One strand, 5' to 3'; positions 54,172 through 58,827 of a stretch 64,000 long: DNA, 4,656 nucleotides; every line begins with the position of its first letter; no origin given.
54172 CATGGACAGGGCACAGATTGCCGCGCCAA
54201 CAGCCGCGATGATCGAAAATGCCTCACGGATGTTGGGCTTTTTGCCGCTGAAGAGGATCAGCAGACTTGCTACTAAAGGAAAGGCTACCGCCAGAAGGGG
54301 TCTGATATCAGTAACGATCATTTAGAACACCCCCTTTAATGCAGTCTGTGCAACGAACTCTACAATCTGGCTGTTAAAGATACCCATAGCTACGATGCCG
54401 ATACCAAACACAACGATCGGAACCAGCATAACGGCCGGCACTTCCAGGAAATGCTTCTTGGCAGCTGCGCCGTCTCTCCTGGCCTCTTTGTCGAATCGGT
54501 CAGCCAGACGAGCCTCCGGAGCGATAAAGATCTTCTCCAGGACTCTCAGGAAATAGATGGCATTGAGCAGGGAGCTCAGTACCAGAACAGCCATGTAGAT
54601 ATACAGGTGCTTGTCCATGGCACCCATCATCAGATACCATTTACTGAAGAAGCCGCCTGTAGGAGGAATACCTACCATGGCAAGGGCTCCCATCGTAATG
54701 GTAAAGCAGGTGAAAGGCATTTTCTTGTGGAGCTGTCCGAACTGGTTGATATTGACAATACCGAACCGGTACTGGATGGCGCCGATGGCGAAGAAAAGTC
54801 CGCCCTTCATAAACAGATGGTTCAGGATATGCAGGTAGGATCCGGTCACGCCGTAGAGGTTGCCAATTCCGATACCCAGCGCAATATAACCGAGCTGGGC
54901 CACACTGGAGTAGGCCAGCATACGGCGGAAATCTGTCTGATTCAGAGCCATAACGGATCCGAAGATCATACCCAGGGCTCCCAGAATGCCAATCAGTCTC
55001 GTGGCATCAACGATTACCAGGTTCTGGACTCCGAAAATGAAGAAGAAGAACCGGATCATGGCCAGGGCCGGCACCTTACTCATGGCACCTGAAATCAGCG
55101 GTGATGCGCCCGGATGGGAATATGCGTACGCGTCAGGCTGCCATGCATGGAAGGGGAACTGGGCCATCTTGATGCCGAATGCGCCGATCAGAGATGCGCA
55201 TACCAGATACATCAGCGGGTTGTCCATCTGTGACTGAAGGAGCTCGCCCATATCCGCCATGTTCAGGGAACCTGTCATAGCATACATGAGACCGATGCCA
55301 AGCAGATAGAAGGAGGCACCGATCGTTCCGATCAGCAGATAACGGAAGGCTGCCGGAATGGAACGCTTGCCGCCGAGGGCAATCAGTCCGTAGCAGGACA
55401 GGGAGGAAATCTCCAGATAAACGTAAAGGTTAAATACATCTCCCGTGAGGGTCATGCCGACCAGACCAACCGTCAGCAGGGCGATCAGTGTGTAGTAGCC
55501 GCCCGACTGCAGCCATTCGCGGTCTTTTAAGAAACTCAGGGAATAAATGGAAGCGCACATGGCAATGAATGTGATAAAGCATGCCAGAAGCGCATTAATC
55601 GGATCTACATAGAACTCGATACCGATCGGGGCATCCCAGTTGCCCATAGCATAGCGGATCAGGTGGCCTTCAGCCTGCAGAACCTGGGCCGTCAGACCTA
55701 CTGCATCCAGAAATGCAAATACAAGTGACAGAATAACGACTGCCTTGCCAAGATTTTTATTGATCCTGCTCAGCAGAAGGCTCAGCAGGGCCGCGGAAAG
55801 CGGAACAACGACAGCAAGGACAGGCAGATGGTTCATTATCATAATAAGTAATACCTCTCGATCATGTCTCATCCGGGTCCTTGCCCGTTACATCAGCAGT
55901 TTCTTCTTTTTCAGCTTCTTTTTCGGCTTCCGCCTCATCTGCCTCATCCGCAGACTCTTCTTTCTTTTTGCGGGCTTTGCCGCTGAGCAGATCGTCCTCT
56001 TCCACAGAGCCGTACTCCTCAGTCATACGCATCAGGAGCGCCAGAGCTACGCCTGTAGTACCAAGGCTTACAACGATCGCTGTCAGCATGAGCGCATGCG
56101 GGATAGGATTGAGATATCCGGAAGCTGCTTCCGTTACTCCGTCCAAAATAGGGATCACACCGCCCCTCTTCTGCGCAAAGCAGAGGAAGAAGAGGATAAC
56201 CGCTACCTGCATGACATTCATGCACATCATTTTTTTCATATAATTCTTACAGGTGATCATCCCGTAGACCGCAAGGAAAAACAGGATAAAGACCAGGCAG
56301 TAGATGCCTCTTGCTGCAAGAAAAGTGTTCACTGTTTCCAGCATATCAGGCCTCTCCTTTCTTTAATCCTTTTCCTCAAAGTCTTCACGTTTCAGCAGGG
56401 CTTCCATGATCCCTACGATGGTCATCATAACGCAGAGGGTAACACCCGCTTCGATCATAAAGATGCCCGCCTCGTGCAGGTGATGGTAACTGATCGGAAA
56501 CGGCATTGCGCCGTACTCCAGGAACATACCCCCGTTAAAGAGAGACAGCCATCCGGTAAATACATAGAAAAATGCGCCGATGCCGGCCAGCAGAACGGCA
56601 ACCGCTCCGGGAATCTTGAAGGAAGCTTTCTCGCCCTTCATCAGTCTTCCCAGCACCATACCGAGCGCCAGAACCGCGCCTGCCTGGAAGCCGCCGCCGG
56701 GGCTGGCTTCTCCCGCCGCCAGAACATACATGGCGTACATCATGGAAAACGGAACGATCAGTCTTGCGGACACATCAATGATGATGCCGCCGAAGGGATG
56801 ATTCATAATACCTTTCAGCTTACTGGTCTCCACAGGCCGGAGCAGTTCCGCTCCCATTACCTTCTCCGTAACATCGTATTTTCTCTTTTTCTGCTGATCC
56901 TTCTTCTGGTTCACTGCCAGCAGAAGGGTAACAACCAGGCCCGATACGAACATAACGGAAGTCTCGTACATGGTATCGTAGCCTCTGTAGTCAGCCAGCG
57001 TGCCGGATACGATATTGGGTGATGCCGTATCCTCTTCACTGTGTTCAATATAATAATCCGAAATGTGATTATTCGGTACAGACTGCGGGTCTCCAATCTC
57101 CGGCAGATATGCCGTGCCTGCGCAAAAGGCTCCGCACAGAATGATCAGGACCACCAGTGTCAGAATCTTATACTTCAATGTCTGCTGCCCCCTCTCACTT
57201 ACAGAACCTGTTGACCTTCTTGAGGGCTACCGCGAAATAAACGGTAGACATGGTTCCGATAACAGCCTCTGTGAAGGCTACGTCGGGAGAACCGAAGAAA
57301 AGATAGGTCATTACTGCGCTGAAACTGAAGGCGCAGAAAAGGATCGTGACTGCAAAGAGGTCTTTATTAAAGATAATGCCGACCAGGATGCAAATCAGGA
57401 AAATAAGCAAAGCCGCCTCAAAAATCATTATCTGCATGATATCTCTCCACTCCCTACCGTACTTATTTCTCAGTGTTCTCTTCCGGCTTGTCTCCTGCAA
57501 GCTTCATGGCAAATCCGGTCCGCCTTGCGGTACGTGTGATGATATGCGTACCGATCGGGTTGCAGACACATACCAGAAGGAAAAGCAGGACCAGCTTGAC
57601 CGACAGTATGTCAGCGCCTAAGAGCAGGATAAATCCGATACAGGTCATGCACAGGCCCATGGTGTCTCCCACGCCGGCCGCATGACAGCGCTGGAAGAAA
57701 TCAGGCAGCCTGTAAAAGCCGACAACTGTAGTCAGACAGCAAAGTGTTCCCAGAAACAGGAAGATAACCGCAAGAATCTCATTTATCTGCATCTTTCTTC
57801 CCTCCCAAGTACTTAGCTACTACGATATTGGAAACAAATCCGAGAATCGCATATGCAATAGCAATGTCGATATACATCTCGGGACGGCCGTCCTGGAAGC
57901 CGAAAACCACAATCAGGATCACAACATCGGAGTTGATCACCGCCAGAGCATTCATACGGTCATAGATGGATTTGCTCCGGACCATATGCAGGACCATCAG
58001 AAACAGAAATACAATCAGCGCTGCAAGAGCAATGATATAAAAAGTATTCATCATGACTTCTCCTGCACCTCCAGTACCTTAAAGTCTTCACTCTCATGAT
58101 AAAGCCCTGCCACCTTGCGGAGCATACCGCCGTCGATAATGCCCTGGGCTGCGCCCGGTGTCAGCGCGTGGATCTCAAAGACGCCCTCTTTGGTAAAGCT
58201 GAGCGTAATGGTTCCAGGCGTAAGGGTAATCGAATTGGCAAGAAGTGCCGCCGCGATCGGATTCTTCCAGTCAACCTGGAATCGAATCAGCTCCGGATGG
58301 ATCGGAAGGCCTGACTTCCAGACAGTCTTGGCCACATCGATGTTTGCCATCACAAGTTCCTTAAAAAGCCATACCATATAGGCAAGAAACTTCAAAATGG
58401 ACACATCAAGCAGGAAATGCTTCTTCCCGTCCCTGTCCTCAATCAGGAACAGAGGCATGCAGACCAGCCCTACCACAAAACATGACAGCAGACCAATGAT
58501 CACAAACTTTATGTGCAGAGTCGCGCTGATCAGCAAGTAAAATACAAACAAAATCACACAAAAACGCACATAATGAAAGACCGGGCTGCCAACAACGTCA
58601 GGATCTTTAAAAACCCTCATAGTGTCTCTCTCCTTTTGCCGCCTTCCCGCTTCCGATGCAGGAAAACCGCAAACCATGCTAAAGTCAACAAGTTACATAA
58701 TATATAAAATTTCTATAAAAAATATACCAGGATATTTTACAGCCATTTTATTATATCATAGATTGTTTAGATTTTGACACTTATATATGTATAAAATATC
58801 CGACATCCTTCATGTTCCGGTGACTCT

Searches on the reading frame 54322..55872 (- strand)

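Call 46: search_protein_families(library=pfam, proteins=[window:54322-55872:-], max_evalue=0.00001)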
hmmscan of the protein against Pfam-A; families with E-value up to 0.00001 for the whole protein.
window:54322-55872:- (516 aa): 1 family
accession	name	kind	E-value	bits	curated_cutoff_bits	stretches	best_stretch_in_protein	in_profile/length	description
PF00361.26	Proton_antipo_M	-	1.4e-63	215.3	21.5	1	144-436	2-293/294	NADH:quinone oxidoreductase/Mrp antiporter, TM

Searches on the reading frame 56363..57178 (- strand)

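Call 46: search_protein_families(library=pfam, proteins=[window:56363-57178:-], max_evalue=0.00001)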
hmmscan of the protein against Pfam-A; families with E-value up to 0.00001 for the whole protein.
window:56363-57178:- (271 aa): 2 families
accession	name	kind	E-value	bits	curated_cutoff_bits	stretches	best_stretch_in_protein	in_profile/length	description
PF04039.18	MnhB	-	8.8e-23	81.3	22.5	1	133-255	1-126/127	Domain related to MnhB subunit of Na+/H+ antiporter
PF20501.3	MbhE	-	2e-08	34.6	27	1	10-87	8-81/98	MBH, subunit E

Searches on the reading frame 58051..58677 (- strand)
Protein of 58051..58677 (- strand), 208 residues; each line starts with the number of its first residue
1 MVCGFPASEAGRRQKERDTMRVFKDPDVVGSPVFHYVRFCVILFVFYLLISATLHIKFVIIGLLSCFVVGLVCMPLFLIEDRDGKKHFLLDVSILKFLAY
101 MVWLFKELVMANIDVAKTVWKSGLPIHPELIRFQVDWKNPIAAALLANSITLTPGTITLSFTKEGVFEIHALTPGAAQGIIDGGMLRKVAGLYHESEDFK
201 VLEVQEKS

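Call 46: search_protein_families(library=pfam, proteins=[window:58051-58677:-], max_evalue=0.00001)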
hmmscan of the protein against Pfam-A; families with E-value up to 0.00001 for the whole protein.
window:58051-58677:- (208 aa): 1 family
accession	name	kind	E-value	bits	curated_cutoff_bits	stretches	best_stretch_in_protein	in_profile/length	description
PF01899.21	MNHE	-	1.2e-27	97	27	1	41-173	2-123/145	Na+/H+ ion antiporter subunit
